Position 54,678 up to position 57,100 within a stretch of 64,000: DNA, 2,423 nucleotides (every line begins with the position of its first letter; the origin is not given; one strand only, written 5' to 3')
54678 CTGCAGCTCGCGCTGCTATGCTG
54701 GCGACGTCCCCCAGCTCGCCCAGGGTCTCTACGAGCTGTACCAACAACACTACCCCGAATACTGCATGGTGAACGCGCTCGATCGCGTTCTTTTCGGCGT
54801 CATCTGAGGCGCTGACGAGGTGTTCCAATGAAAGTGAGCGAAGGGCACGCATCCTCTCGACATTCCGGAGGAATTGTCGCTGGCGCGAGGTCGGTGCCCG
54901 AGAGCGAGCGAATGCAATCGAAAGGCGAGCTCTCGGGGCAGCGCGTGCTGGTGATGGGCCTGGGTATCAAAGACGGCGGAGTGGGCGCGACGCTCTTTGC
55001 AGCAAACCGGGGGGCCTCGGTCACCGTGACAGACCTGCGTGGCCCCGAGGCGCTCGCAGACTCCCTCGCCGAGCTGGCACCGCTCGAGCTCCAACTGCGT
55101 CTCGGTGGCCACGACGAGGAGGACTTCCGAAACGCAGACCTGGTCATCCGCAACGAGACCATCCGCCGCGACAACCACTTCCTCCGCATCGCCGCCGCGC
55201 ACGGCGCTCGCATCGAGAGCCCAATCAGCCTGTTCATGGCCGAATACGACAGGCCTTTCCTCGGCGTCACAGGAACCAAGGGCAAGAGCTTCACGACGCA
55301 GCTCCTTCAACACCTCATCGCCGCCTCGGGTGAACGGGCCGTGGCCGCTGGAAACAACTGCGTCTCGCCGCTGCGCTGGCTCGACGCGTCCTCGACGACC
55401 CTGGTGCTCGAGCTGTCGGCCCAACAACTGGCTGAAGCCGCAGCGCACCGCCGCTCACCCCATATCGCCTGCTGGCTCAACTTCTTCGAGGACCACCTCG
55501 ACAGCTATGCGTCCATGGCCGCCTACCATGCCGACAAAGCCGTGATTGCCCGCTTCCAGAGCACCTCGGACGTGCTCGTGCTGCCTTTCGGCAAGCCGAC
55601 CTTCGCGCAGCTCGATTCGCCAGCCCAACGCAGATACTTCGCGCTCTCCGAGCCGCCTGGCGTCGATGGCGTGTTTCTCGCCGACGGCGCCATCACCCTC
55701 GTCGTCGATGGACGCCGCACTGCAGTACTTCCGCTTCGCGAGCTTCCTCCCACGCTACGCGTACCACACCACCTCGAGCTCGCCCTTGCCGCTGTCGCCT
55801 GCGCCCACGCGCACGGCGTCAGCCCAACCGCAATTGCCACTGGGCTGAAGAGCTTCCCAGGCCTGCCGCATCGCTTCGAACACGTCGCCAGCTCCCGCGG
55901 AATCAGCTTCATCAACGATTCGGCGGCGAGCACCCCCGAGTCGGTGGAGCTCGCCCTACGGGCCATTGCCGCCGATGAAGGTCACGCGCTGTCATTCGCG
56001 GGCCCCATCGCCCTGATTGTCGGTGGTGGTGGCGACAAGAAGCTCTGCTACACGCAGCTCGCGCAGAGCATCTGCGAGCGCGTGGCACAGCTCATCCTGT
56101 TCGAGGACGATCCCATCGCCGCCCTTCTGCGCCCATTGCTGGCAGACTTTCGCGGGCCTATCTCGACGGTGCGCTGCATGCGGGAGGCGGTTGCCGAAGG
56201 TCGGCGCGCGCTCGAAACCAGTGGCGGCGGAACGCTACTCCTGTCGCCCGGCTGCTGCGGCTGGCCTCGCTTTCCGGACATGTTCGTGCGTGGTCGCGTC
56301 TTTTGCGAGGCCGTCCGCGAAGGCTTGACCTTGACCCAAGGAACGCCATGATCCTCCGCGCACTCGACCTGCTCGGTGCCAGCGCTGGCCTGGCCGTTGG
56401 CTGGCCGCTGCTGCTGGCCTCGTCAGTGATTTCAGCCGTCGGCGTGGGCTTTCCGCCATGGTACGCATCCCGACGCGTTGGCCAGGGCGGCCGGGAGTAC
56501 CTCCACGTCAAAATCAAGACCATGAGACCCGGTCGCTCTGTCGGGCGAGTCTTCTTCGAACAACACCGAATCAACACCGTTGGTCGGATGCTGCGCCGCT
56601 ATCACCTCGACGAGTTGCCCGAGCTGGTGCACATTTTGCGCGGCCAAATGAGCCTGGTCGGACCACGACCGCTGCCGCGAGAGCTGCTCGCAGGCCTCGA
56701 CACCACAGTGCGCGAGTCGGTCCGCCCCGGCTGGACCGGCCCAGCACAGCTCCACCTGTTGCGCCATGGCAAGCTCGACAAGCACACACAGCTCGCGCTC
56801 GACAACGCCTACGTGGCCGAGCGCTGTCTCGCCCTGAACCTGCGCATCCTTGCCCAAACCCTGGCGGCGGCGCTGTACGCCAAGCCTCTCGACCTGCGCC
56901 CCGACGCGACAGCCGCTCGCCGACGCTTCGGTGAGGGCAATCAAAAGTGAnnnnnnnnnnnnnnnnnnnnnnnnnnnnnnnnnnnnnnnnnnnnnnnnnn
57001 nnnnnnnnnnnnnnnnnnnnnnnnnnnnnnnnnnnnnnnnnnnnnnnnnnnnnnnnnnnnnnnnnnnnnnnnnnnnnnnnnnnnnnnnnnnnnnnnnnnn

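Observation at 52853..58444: tRNA-Ser-adjacent five-gene cassette: two radical-SAM enzymes, a MurD-type ligase, a PglC-type transferase and a TPR/CofE-like ligase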

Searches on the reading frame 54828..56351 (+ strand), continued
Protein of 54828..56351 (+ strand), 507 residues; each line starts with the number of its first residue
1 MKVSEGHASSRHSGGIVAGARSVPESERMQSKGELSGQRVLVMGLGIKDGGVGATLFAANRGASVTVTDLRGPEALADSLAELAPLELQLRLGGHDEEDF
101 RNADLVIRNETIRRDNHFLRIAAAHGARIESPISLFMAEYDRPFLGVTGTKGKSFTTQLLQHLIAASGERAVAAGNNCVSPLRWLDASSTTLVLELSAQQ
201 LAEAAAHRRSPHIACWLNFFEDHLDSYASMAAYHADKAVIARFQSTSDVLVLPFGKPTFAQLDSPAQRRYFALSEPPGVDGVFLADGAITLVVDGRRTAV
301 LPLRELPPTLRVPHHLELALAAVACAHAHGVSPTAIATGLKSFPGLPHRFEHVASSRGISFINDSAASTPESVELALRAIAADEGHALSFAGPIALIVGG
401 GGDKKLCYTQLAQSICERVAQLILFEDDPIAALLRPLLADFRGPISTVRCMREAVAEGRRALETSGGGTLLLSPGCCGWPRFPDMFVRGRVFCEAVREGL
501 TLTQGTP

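Call 83: find_encoding_contigs(protein=P0057, flank=10000, max_places=1)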
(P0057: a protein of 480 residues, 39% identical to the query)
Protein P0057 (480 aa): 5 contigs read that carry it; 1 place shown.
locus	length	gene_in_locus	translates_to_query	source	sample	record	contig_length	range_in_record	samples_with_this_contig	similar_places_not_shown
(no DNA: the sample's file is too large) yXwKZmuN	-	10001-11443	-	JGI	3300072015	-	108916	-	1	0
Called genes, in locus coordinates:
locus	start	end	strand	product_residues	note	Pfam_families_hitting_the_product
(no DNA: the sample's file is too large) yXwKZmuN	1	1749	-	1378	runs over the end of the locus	PF08126:Propeptide_C25, PF01364:Peptidase_C25, PF18911:PKD_4 (weak), PF00431:CUB (weak), PF00801:PKD (weak), PF18911:PKD_4, PF18911:PKD_4, PF18962:Por_Secre_tail, +1 more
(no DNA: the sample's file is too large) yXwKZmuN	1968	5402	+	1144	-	PF01074:Glyco_hydro_38N, PF07748:Glyco_hydro_38C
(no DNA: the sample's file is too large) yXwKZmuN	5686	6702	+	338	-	PF13308:YARHG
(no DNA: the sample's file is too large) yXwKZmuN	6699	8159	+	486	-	PF14897:EpsG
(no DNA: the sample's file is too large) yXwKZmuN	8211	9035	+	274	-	PF04055:Radical_SAM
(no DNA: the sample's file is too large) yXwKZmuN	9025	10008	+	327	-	PF04055:Radical_SAM, PF13353:Fer4_12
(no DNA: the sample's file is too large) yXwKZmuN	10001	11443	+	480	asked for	PF21799:MurD-like_N (weak), PF08245:Mur_ligase_M, PF02875:Mur_ligase_C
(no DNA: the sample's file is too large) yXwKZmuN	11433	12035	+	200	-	PF02397:Bac_transf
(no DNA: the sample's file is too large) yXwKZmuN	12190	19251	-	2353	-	PF13573:SprB, PF22352:K319L-like_PKD (faint), PF23585:DUF7137 (faint), PF06832:BiPBP_C (faint), PF13573:SprB, PF18962:Por_Secre_tail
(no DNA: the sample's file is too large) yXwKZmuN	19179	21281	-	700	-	PF13573:SprB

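Call 86: search_protein_families(library=pfam, proteins=[L016:6563-8050:+, L016:11453-12154:+, L015:12066-12764:+, L017:2882-3907:+, L017:3900-4739:+, L017:4846-6702:-, L014:3588-4424:+, L014:4606-6204:+, L010:6601-7794:-, L097:5071-5820:+], max_evalue=0.001)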
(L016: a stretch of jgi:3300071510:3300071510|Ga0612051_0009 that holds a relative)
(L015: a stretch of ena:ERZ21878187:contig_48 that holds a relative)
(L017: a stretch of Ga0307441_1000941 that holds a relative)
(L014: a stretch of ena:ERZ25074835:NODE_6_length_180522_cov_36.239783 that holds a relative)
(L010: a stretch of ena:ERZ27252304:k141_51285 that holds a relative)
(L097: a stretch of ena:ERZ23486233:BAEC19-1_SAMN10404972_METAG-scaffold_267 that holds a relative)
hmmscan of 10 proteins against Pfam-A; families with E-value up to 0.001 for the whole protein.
L016:6563-8050:+ (495 aa): 1 family
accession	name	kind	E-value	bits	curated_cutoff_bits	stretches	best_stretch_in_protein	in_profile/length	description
PF14897.12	EpsG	-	6.2e-05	22.7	30.1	1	13-347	2-307/326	EpsG family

L016:11453-12154:+ (233 aa): 1 family
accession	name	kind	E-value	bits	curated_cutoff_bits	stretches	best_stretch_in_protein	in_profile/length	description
PF13505.12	OMP_b-brl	-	1.4e-05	25.8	28.7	1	35-233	28-175/175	Outer membrane protein beta-barrel domain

L015:12066-12764:+ (232 aa): 2 families
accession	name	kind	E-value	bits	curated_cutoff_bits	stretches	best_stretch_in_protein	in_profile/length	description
PF08241.18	Methyltransf_11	-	6.2e-05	24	21.2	1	45-148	2-95/95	Methyltransferase domain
PF13649.12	Methyltransf_25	-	7.6e-05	23.8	27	1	43-131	1-88/97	Methyltransferase domain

L017:2882-3907:+ (341 aa): 2 families
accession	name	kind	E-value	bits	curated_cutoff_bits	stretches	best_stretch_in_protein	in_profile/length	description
PF09952.14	AbiEi_2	-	1.9e-30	106.5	21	1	200-336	1-138/143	Transcriptional regulator, AbiEi antitoxin, Type IV TA system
PF13545.12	HTH_Crp_2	-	0.0001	22.6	27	1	161-209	21-69/70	Crp-like helix-turn-helix domain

L017:3900-4739:+ (279 aa): 0 families

L017:4846-6702:- (618 aa): 4 families
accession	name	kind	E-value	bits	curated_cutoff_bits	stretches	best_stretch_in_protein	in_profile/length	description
PF00183.23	HSP90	-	2.3e-124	416.6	24.4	2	217-617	78-486/518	Hsp90 protein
PF13589.12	HATPase_c_3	-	4e-08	33.8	25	1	33-148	7-98/137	Histidine kinase-, DNA gyrase B-, and HSP90-like ATPase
PF25794.1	SACS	-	0.00026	21.3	32.8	0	107-144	85-122/247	Sacsin domain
PF02518.31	HATPase_c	-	0.0008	20.3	26.4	0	33-181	6-108/111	Histidine kinase-, DNA gyrase B-, and HSP90-like ATPase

L014:3588-4424:+ (278 aa): 0 families

L014:4606-6204:+ (532 aa): 0 families

L010:6601-7794:- (397 aa): 0 families

L097:5071-5820:+ (249 aa): 7 families
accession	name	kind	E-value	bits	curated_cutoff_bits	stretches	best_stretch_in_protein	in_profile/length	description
PF13649.12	Methyltransf_25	-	4.2e-18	66.3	27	1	45-140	1-97/97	Methyltransferase domain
PF13847.12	Methyltransf_31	-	7.6e-14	52.1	27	1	41-153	3-119/145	Methyltransferase domain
PF13489.12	Methyltransf_23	-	1e-12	48.5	27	1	38-222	19-162/164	Methyltransferase domain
PF08241.18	Methyltransf_11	-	2.1e-11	44.8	21.2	1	46-144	1-95/95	Methyltransferase domain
PF08242.18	Methyltransf_12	-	1.9e-07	32.2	30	1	46-142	1-98/98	Methyltransferase domain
PF03848.20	TehB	-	6.6e-07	29.4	20.4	1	34-144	23-132/193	Tellurite resistance protein TehB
PF01209.24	Ubie_methyltran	-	1.8e-06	27.9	20.1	1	39-144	45-151/233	ubiE/COQ5 methyltransferase family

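Call 96: find_encoding_contigs(protein=P0052, flank=8000, max_places=1)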
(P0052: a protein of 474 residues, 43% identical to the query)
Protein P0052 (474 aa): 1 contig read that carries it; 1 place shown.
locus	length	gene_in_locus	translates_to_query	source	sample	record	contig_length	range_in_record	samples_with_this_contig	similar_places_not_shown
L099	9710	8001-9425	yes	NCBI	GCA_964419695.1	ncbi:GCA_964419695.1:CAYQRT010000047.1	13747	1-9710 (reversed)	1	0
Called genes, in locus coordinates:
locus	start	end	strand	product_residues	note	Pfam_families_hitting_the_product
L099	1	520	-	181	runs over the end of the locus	-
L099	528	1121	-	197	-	PF13490:zf-HC2 (faint)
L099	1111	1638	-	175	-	PF04542:Sigma70_r2, PF08281:Sigma70_r4_2, PF04545:Sigma70_r4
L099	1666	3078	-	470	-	PF01406:tRNA-synt_1e, PF09334:tRNA-synt_1g (faint), PF23493:CysS_C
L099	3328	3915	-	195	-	PF07238:PilZ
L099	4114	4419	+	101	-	PF10387:DUF2442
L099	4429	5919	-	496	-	PF00171:Aldedh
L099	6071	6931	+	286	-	-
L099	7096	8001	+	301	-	PF04055:Radical_SAM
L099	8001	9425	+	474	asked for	PF08245:Mur_ligase_M, PF02875:Mur_ligase_C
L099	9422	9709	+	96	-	?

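Call 97: find_encoding_contigs(protein=P0058, flank=8000, max_places=1)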
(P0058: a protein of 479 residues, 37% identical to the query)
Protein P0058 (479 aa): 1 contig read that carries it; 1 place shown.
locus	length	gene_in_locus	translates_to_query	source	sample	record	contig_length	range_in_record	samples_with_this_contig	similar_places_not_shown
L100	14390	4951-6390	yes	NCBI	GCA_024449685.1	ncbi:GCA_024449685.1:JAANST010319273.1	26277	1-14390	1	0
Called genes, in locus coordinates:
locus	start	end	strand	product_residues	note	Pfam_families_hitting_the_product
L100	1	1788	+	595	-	?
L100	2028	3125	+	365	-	-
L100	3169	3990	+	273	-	PF04055:Radical_SAM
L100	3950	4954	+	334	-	PF04055:Radical_SAM, PF13353:Fer4_12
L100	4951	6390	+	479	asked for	PF21799:MurD-like_N, PF08245:Mur_ligase_M, PF02875:Mur_ligase_C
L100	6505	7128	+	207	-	PF02397:Bac_transf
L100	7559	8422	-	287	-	-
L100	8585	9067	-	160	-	PF00186:DHFR_1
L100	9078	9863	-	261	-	PF13367:PrsW-protease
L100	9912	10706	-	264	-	PF00303:Thymidylat_synt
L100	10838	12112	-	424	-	PF19425:Csd3_N2, PF01551:Peptidase_M23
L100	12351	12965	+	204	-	PF01914:MarC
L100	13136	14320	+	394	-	PF00162:PGK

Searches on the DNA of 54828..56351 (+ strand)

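Call 54: search_rna_families(sources=[L010, L013, L014, L015, L016, L017], threshold=gathering)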
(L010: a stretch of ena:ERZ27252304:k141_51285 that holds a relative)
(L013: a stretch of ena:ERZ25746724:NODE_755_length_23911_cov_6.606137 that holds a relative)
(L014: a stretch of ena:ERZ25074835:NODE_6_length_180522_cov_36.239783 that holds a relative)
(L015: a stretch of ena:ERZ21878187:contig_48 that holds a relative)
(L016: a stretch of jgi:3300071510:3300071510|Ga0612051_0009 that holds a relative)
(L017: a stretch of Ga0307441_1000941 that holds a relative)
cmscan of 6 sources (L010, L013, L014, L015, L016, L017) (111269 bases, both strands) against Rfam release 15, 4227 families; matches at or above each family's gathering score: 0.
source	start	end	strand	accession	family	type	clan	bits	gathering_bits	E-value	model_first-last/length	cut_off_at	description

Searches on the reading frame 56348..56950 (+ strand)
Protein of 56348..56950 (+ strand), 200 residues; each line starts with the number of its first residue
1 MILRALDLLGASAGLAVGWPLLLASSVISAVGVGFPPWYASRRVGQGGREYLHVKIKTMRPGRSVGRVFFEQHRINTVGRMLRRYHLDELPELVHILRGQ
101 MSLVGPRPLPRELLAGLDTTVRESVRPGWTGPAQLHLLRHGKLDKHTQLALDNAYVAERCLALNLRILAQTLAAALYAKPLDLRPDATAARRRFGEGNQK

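Call 12: search_protein_families(library=pfam, proteins=[window:56348-56950:+], max_evalue=0.01)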
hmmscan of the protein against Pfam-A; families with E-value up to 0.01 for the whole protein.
window:56348-56950:+ (200 aa): 1 family
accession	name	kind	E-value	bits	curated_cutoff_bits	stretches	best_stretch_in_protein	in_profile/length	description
PF02397.22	Bac_transf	-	1.3e-36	126.3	27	1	4-175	2-177/179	Bacterial sugar transferase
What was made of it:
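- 56348..56950 (+): G4: a 200-aa small monotopic phosphoglycosyl transferase of the PglC type. It has one N-terminal hydrophobic helix, the LDELPEL Asp-Glu dyad and a GPRP motif. PF02397 at 126 bits (call 12).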

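Call 13: search_protein_families(library=ncbifam, proteins=[window:56348-56950:+], max_evalue=0.01)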
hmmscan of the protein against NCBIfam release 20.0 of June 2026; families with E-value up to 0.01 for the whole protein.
window:56348-56950:+ (200 aa): 10 families
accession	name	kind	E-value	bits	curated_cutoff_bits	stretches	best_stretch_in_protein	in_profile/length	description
TIGR03025.1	EPS_sugtrans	subfamily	7.9e-35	120.9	295.55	1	4-176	259-439/445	exopolysaccharide biosynthesis polyprenyl glycosylphosphotransferase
TIGR03013.1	EpsB_2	subfamily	3.6e-26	92.3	393.35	1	4-179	256-440/443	TIGR03013 family XrtA/PEP-CTERM system glycosyltransferase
TIGR03023.1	WcaJ_sugtrans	equivalog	4e-26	92.3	410.75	1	3-177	263-448/453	undecaprenyl-phosphate glucose phosphotransferase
NF052601.1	undeca_RfbP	equivalog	1.6e-21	76.7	330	1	72-178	132-238/244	undecaprenyl-phosphate galactose phosphotransferase family protein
TIGR03022.1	WbaP_sugtrans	subfamily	5.9e-21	75.2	403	1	74-176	348-450/456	undecaprenyl-phosphate galactose phosphotransferase WbaP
NF041877.1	EPS_EpsZ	equivalog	2.8e-18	65.8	800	1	3-174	266-451/459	exopolysaccharide biosynthesis polyisoprenyl-phosphate hexose-1-phosphate transferase EpsZ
NF050817.1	PolSacchBiosHfsE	equivalog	9.9e-18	64.1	750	1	1-174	270-458/467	polysaccharide biosynthesis protein HfsE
NF007518.0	PRK10124.1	equivalog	3.3e-14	52.5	684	1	5-172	276-454/464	undecaprenyl-phosphate glucose phosphotransferase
NF011751.0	PRK15204.1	equivalog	3.7e-13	48.9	907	1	72-174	366-468/476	undecaprenyl-phosphate galactose phosphotransferase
NF045514.1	glycotran_HepC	equivalog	4.4e-12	45.8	140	1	3-109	117-212/220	heterocyst development glycosyltransferase HepC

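Call 25: search_protein_families(library=padloc, proteins=[window:56348-56950:+], max_evalue=0.01)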
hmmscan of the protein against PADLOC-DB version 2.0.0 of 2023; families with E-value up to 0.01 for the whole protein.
window:56348-56950:+ (200 aa): 0 families

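Call 73: search_solved_structures(query=window:56348-56950:+, max_evalue=0.001, show_alignments=1)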
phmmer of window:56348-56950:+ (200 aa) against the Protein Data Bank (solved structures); distinct sequences matched with E-value up to 0.001: 7.
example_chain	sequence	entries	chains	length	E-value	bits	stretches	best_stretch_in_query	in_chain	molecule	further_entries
8e37_B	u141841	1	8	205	4.3e-18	69.1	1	3-188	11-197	N,N'-diacetylbacilliosaminyl-1-phosphate transferase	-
8g1n_A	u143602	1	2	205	1.4e-17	67.4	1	3-181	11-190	N,N'-diacetylbacilliosaminyl-1-phosphate transferase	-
9s7s_A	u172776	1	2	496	4.9e-14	55.9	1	72-176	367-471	UDP-Gal::undecaprenolphosphate Gal-1-P transferase WbaP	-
30wc_A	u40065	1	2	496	4.9e-14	55.9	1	72-176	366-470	Undecaprenyl-phosphate galactose phosphotransferase WbaP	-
9s8l_A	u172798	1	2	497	4.9e-14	55.9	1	72-176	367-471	UDP-Gal::undecaprenolphosphate Gal-1-P transferase WbaP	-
30us_A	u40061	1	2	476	5e-14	55.9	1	72-176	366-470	UDP-Gal::undecaprenolphosphate Gal-1-P transferase WbaP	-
8t53_A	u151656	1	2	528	4.1e-11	46.3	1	72-174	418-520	Undecaprenyl-phosphate galactose phosphotransferase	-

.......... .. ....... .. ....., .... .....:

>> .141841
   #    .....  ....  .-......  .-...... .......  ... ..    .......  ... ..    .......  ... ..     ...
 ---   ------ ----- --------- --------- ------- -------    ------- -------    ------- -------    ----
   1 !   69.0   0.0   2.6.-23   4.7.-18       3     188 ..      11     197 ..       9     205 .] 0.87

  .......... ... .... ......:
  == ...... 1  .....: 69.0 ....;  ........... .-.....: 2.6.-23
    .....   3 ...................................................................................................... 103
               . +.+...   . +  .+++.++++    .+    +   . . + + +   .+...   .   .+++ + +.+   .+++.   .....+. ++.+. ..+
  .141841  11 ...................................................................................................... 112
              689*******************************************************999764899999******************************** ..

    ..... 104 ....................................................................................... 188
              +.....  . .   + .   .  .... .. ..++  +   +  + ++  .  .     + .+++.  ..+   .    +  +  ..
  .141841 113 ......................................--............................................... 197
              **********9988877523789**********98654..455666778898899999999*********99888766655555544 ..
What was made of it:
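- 56348..56950 (+): Aligns end to end with PglC 8e37 at 4e-18, with the DE dyad aligned (call 73).
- G4 has intact catalytic motifs typical of envelope glycan initiation (call 73).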
